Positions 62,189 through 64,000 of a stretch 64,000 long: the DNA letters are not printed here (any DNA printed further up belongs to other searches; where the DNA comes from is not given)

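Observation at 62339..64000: Cytoplasmic GH38 paralogue lacks the catalytic nucleophile Asp and is operon-linked to nanE: possible substrate-assisted alpha-N-acetylmannosaminidase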

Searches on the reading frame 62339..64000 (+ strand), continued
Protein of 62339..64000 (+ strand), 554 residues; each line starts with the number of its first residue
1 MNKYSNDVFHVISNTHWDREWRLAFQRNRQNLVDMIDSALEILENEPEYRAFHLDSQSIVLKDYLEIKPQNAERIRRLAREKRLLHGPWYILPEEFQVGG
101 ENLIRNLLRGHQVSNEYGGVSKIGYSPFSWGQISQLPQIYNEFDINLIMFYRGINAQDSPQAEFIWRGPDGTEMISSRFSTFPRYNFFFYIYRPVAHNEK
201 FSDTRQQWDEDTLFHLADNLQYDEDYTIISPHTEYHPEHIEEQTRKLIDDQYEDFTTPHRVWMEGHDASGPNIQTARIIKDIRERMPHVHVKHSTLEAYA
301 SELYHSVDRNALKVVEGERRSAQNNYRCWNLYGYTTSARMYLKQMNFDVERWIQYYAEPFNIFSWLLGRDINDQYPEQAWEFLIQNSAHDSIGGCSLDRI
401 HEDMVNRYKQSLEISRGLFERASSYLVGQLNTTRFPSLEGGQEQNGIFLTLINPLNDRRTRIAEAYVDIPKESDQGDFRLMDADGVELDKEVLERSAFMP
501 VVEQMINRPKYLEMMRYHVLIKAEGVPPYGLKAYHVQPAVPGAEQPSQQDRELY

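Call 41: find_encoding_contigs(protein=P0005, flank=10000, max_places=1)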
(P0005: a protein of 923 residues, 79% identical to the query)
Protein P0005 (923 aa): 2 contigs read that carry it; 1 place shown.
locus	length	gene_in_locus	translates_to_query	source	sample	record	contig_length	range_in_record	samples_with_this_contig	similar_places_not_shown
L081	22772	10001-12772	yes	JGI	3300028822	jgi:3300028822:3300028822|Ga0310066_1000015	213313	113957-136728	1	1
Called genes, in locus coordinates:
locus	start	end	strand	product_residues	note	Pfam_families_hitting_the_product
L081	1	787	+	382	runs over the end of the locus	PF02638:GHL10, PF14871:GHL6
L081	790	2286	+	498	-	-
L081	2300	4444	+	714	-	PF01869:BcrAD_BadFG (faint), PF05378:Hydant_A_N, PF13941:MutL (faint), PF01968:Hydantoinase_A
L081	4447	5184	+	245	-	PF12831:FAD_oxidored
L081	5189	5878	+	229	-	PF04131:NanE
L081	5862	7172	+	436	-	PF00890:FAD_binding_2 (weak), PF01266:DAO (weak), PF07992:Pyr_redox_2 (faint), PF12831:FAD_oxidored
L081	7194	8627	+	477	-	PF02878:PGM_PMM_I, PF02879:PGM_PMM_II, PF02880:PGM_PMM_III, PF00408:PGM_PMM_IV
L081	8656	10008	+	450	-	PF13419:HAD_2 (faint), PF00702:Hydrolase (faint)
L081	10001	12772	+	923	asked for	PF01074:Glyco_hydro_38N, PF09261:Alpha-mann_mid, PF07748:Glyco_hydro_38C, PF17677:Glyco_hydro38C2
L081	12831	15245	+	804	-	PF06165:GH94_b-supersand, PF17167:Glyco_hydro_94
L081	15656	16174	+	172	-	PF00657:Lipase_GDSL, PF13472:Lipase_GDSL_2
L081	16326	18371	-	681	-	PF00456:Transketolase_N, PF02779:Transket_pyr, PF22613:Transketolase_C_1, PF02780:Transketolase_C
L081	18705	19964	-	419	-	PF04055:Radical_SAM, PF13186:SPASM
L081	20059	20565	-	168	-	PF00258:Flavodoxin_1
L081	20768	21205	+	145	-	PF12801:Fer4_5 (weak)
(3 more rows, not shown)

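Call 43: find_related_loci(query=A2, collection=metagenome_contigs, flank=8000)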
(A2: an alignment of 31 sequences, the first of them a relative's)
Query A2 (941 aa) in metagenome_contigs; peptide patterns used: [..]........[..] (x = any residue, [..] = any of these).
600 stretches matched a pattern (row limit reached: there are more); 588 encode a relative of the query (tblastn E <= 1e-3); the best 80 are kept; 80 distinct loci.
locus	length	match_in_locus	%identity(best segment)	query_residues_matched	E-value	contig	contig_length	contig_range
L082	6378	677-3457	40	8-940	0e+0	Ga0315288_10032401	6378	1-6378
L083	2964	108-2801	39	3-910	0e+0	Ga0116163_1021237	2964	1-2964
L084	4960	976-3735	39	6-936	0e+0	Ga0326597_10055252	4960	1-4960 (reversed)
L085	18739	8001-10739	39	6-936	0e+0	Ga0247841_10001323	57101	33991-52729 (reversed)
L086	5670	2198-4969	36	2-940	0e+0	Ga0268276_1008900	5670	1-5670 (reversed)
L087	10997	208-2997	36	9-938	0e+0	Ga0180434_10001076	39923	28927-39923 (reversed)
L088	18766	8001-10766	38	11-941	0e+0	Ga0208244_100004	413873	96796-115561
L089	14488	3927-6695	38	2-935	0e+0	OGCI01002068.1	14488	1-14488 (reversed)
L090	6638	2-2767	38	10-938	0e+0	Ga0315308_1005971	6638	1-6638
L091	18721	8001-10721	38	5-936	0e+0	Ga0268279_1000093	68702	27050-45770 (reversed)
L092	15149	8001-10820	36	1-940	0e+0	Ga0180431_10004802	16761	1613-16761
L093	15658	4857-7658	38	2-941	0e+0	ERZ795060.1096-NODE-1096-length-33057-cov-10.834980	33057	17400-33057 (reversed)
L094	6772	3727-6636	36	1-939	0e+0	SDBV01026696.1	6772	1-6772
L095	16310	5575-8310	36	6-933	0e+0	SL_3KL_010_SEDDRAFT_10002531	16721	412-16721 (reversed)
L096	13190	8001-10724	36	11-938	0e+0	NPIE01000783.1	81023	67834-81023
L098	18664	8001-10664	38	5-905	0e+0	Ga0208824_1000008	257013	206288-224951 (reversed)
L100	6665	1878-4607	35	9-936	0e+0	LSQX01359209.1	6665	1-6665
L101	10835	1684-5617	37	3-896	0e+0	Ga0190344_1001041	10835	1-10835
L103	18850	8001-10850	35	5-939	7e-179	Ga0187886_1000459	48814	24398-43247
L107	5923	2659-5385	34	9-940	5e-179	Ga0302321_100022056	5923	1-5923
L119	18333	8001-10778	33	11-936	2e-164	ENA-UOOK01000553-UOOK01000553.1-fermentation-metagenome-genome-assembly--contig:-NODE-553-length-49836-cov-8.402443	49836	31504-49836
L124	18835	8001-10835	32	6-939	4e-161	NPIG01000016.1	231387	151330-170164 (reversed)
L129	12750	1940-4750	31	2-936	1e-158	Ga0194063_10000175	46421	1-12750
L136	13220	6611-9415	32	1-936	3e-150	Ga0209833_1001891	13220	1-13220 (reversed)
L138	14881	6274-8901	31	6-938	4e-149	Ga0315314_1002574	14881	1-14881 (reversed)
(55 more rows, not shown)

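Call 49: search_protein_families(library=pfam, proteins=[L100:4627-5616:+, L129:4762-6270:+, L136:523-1812:+, L107:1465-2607:+, L138:12725-13753:+], max_evalue=0.001)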
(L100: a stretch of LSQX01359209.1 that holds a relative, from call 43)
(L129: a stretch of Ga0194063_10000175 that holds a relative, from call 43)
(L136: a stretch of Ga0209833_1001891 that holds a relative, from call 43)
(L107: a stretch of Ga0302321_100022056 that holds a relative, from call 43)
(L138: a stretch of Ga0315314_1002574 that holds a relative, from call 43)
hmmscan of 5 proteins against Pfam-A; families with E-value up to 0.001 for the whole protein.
L100:4627-5616:+ (329 aa): 2 families
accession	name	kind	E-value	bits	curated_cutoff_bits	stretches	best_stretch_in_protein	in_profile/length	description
PF00702.32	Hydrolase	-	4.8e-09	37.3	26.4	1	82-292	2-191/191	haloacid dehalogenase-like hydrolase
PF13419.12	HAD_2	-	4.2e-07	30.7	23.8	1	84-296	1-176/178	Haloacid dehalogenase-like hydrolase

L129:4762-6270:+ (502 aa): 3 families
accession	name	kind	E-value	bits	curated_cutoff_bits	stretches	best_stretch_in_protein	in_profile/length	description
PF00884.28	Sulfatase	-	1.1e-51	176.4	25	1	46-388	1-301/301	Sulfatase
PF16347.10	SGSH_C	-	2.7e-10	41.1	29.3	1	345-479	10-133/154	N-sulphoglucosamine sulphohydrolase, C-terminal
PF01663.27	Phosphodiest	-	4.4e-06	27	23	0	285-320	185-220/342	Type I phosphodiesterase / nucleotide pyrophosphatase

L136:523-1812:+ (429 aa): 1 family
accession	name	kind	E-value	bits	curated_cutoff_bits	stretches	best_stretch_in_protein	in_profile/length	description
PF16317.11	Glyco_hydro_99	-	2.6e-08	33.9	33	1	308-409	235-333/341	Glycosyl hydrolase family 99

L107:1465-2607:+ (380 aa): 1 family
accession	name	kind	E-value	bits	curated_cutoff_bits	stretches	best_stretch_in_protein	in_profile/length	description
PF01208.23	URO-D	-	1.5e-14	54.2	23.9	1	183-375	163-345/346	Uroporphyrinogen decarboxylase (URO-D)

L138:12725-13753:+ (342 aa): 4 families
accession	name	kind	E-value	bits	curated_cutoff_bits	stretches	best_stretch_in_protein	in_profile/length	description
PF22725.1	GFO_IDH_MocA_C3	-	1.7e-30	106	27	1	134-256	2-123/124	GFO/IDH/MocA C-terminal domain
PF01408.29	GFO_IDH_MocA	-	9.1e-27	94.6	24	1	8-121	2-116/120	Oxidoreductase family, NAD-binding Rossmann fold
PF02894.22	GFO_IDH_MocA_C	-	1.7e-20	74.2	22.9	1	137-332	1-208/218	Oxidoreductase family, C-terminal alpha/beta domain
PF03447.22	NAD_binding_3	-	1e-05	26.6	24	1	13-96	1-87/116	Homoserine dehydrogenase, NAD binding domain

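Call 56: search_protein_families(library=pfam, proteins=[L103:14339-16387:+, L103:16409-17242:+, L103:1180-4365:-, L103:5434-6390:-, L129:6320-9478:+, L129:9382-11112:+, L129:11144-12337:+, L098:14249-15832:+, L100:170-1834:+, L100:5626-6663:+], max_evalue=0.0001)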
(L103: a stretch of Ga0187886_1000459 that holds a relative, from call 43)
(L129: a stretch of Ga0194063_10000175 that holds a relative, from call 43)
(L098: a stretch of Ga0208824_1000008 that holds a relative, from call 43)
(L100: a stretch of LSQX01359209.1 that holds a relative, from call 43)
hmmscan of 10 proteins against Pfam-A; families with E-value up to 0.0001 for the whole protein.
L103:14339-16387:+ (682 aa): 9 families
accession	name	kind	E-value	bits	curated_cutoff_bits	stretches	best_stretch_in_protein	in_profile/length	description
PF13432.12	TPR_16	-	2.6e-11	44.2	32.7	1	476-533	8-62/65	Tetratricopeptide repeat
PF13174.12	TPR_6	-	1e-10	42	26.3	0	503-533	1-31/33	Tetratricopeptide repeat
PF07719.23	TPR_2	-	1.6e-08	34.5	27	0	503-533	2-32/34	Tetratricopeptide repeat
PF16656.11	Pur_ac_phosph_N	-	3e-06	28.2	30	1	36-114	4-93/93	Purple acid Phosphatase, N-terminal domain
PF13414.12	TPR_11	-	4.5e-06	26.7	26.8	0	509-537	1-29/42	TPR repeat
PF13428.12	TPR_14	-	5e-06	27.1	23.5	0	507-535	6-34/44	Tetratricopeptide repeat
PF13181.12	TPR_8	-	7.5e-06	26.1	25.7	0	503-533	2-32/34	Tetratricopeptide repeat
PF13424.12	TPR_12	-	9.3e-06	26.2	30.1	0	468-530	5-73/77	Tetratricopeptide repeat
PF13176.12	TPR_7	-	1.7e-05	25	27.9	0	504-531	1-30/36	Tetratricopeptide repeat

L103:16409-17242:+ (277 aa): 0 families

L103:1180-4365:- (1061 aa): 0 families

L103:5434-6390:- (318 aa): 1 family
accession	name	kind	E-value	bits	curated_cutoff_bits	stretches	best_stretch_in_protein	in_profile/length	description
PF07963.17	N_methyl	-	1.7e-06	27.8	21.2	1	5-29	2-26/27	Prokaryotic N-terminal methylation motif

L129:6320-9478:+ (1052 aa): 1 family
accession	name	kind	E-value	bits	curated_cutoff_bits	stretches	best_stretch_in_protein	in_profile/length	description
PF22124.2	Glyco_hydro_95_cat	-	1e-23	84.4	27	1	305-507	70-286/408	Glycosyl hydrolase family 95 catalytic domain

L129:9382-11112:+ (576 aa): 0 families

L129:11144-12337:+ (397 aa): 1 family
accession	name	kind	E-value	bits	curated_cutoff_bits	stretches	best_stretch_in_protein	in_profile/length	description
PF07335.16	Glyco_hydro_75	-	7.6e-13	49.5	27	1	240-354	34-138/165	Fungal chitosanase of glycosyl hydrolase group 75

L098:14249-15832:+ (527 aa): 0 families

L100:170-1834:+ (554 aa): 3 families
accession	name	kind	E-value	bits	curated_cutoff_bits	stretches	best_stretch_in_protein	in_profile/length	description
PF12831.13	FAD_oxidored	-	2.8e-82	277.7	27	1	112-534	1-404/416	FAD dependent oxidoreductase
PF01266.30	DAO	-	6.2e-07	29.7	27.9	1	112-181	1-74/353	FAD dependent oxidoreductase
PF00890.30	FAD_binding_2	-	2.2e-06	27.5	20.4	0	112-150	1-39/414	FAD binding domain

L100:5626-6663:+ (346 aa): 2 families
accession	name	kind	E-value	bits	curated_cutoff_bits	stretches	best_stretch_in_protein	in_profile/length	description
PF01074.27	Glyco_hydro_38N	-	3.3e-32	112.4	25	1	258-346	2-90/270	Glycosyl hydrolases family 38 N-terminal domain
PF22907.2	Ams1-like_1st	-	6.5e-06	26.5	27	1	37-121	4-88/145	Alpha-mannosidase, jelly roll domain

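Call 67: fold_search(model_id=the predicted structure, library=pdb)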
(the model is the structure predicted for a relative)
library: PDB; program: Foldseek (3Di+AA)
matches with E <= 10: 568; with E <= 0.001: 68
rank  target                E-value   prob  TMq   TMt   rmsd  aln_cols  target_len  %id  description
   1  5kbp_B                1.1e-64  1.00  0.80  0.83   5.5       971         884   22  The crystal structure of an alpha-mannosidase from Enterococcus faecalis V583 (released 2016-07-13)
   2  2wyi_B                2.6e-64  1.00  0.80  0.83   4.7       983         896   24  Structure of the Streptococcus pyogenes family GH38 alpha-mannosidase complexed with swainsonine (released 2010-02-16)
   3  2wyh_A                6.8e-64  1.00  0.80  0.81   4.8       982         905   24  Structure of the Streptococcus pyogenes family GH38 alpha-mannosidase (released 2010-02-16)
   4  2wyi_A                3.5e-63  1.00  0.80  0.83   4.6       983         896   24  Structure of the Streptococcus pyogenes family GH38 alpha-mannosidase complexed with swainsonine (released 2010-02-16)
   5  5kbp_A                4.3e-63  1.00  0.81  0.85   4.4       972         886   22  The crystal structure of an alpha-mannosidase from Enterococcus faecalis V583 (released 2016-07-13)
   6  2wyh_B                1.9e-62  1.00  0.81  0.84   4.3       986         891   23  Structure of the Streptococcus pyogenes family GH38 alpha-mannosidase (released 2010-02-16)
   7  3lvt                  1.1e-56  1.00  0.76  0.84   6.1       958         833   21  The Crystal Structure of a Protein in the Glycosyl Hydrolase Family 38 from Enterococcus faecalis to 2.55A (released 2010-03-16)
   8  6lz1_A                5.4e-37  1.00  0.68  0.59   6.8       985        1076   17  Structure of S.pombe alpha-mannosidase Ams1 (released 2020-09-09)
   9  7dd9_A                9.6e-37  1.00  0.68  0.56   6.8       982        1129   17  Cryo-EM structure of the Ams1 and Nbr1 complex (released 2021-07-14)
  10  6b9o_B                1.0e-34  1.00  0.66  0.65   9.4      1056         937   15  Structure of GH 38 Jack Bean alpha-mannosidase (released 2018-09-26)
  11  6b9p_B                4.2e-34  1.00  0.67  0.67   9.2      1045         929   16  Structure of GH 38 Jack Bean alpha-mannosidase in complex with a 36-valent iminosugar cluster inhibitor (released 2018-09-26)
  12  6b9p_A                4.7e-34  1.00  0.68  0.67   9.3      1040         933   16  Structure of GH 38 Jack Bean alpha-mannosidase in complex with a 36-valent iminosugar cluster inhibitor (released 2018-09-26)
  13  7vqo_A                7.2e-34  1.00  0.68  0.54   5.7       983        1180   16  Cryo-EM structure of Ams1 bound to the FW domain of Nbr1 (released 2022-07-06)
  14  6b9o_A                7.2e-34  1.00  0.67  0.66   9.7      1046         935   15  Structure of GH 38 Jack Bean alpha-mannosidase (released 2018-09-26)
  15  9ftr                  2.9e-33  1.00  0.67  0.63   9.1      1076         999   14  Drosophila golgi alpha-mannosidase II (dGMII) in complex with amide modified swainsonine-configured alkyl indolizidine (released 2024-10-09)
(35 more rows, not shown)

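Call 80: predict_structure(alignment_id=A3)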
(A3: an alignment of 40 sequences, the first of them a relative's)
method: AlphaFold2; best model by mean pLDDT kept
length: 450 residues; sequences in the alignment: 40
mean_pLDDT: 89.8   pTM: 0.86
mean pLDDT of the five models: 89.8, 89.0, 88.8, 88.0, 87.3
residues with pLDDT >= 90: 318; 70-90: 104; 50-70: 22; < 50: 6
segments of 3 or more residues with pLDDT < 50: 445-450
pLDDT, mean of each block of 10 residues (from residue 1): 90 90 84 93 96 86 90 93 86 81 91 95 96 92 93 94 89 90 94 96 91 84 73 94 95 94 93 94 95 95 91 93 95 96 95 69 88 97 94 94 88 77 93 94 50
secondary structure, 60 per line:
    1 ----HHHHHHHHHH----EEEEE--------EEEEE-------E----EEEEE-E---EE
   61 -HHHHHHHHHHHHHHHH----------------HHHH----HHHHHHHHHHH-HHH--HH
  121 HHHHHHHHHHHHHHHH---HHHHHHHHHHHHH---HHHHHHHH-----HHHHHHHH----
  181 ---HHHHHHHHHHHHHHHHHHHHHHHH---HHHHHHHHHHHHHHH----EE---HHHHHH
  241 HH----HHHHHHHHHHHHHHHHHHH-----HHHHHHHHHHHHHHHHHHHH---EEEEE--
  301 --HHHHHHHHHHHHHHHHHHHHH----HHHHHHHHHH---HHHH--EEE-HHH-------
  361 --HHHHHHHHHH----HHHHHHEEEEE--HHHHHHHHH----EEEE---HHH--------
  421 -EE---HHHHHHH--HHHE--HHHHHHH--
elements in order: H5-14 E19-23 E32-36 E49-53 H62-77 H94-97 H102-112 H119-136 H140-152 H156-163 H169-176 H184-207 H211-225 H235-242 H247-265 H271-290 E294-298 H303-323 H328-337 H341-344 E347-349 H363-372 H377-382 E383-387 H390-398 E403-406 H427-433 H442-448

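Call 88: search_protein_families(library=pfam, proteins=[L119:6922-7875:+, L119:4295-5587:+, L119:11859-13067:-, L119:15012-17045:+, L101:1923-2711:+, L101:288-1463:-, L124:10957-12885:+, L124:12885-13649:+, L124:6162-7820:+, L098:13275-14102:+], max_evalue=0.0001)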
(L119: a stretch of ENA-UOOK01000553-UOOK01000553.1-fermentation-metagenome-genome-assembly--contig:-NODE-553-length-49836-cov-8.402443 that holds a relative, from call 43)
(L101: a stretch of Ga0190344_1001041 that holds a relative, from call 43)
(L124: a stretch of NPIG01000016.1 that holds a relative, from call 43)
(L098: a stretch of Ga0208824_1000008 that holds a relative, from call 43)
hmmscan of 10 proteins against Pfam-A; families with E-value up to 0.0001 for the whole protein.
L119:6922-7875:+ (317 aa): 1 family
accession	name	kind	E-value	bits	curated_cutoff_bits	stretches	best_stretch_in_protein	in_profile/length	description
PF03547.23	Mem_trans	-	9.5e-38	130.1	25.7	2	16-163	3-152/343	Membrane transport protein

L119:4295-5587:+ (430 aa): 4 families
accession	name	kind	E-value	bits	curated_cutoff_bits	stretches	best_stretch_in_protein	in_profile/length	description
PF01041.23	DegT_DnrJ_EryC1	-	9.8e-74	249.2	19.8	1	63-315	25-269/360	DegT/DnrJ/EryC1/StrS aminotransferase family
PF00155.27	Aminotran_1_2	-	4.1e-08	33.2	19.7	1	64-155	44-152/361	Aminotransferase class I and II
PF01212.27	Beta_elim_lyase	-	4.3e-05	23.4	27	1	63-187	33-173/288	Beta-eliminating lyase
PF01053.26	Cys_Met_Meta_PP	-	9.9e-05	21.5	27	0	51-181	42-172/381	Cys/Met metabolism PLP-dependent enzyme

L119:11859-13067:- (402 aa): 1 family
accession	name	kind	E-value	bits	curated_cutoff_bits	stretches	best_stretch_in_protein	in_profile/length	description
PF04041.19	Glyco_hydro_130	-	6.6e-22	78.3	26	1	68-362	32-318/320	beta-1,4-mannooligosaccharide phosphorylase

L119:15012-17045:+ (677 aa): 2 families
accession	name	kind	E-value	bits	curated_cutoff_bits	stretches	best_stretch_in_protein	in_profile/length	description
PF09334.17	tRNA-synt_1g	-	5.5e-66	223.4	20.1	2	28-261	2-219/391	tRNA synthetases class I (M)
PF08264.19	Anticodon_1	-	2.4e-05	24.7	25.1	1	543-633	7-99/148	Anticodon-binding domain of tRNA ligase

L101:1923-2711:+ (262 aa): 1 family
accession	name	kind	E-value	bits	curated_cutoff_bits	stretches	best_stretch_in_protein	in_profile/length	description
PF07963.17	N_methyl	-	5.9e-07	29.2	21.2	1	2-24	4-26/27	Prokaryotic N-terminal methylation motif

L101:288-1463:- (391 aa): 8 families
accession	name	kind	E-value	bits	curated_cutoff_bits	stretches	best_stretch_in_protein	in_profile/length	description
PF13377.12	Peripla_BP_3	-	4.6e-32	111.8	26.5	1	213-379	2-167/167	Periplasmic binding protein-like domain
PF00392.27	GntR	-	3.6e-22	78.2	27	1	13-72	5-64/64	Bacterial regulatory proteins, gntR family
PF00532.27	Peripla_BP_1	-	2.6e-13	50.5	22.2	1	81-372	2-276/281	Periplasmic binding proteins and sugar binding domain of LacI family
PF13407.12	Peripla_BP_4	-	3.3e-13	50.2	35.1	1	108-326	18-220/258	Periplasmic binding protein domain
PF13545.12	HTH_Crp_2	-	1.2e-06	28.8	27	1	34-66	24-56/70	Crp-like helix-turn-helix domain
PF01047.28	MarR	-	2.4e-06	27.8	24.6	1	34-66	19-51/59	MarR family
PF12802.13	MarR_2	-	2.5e-05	24.8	27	0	36-66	24-54/61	MarR family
PF25213.1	HVO_A0261_N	-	4.1e-05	23.8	35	1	35-68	27-60/86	HVO_A0261 N-terminal domain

L124:10957-12885:+ (642 aa): 1 family
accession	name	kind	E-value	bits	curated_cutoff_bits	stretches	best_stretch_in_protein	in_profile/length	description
PF00474.23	SSF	-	5.6e-19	68.7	22.8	1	35-464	1-406/406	Sodium:solute symporter family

L124:12885-13649:+ (254 aa): 1 family
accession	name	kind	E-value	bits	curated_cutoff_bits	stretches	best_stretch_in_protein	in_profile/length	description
PF06452.16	CBM9_1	-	5.7e-07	30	23.4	1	48-127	2-76/185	Carbohydrate family 9 binding domain-like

L124:6162-7820:+ (552 aa): 0 families

L098:13275-14102:+ (275 aa): 1 family
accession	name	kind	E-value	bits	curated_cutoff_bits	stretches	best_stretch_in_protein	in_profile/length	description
PF07963.17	N_methyl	-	7.1e-07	29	21.2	1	1-26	1-26/27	Prokaryotic N-terminal methylation motif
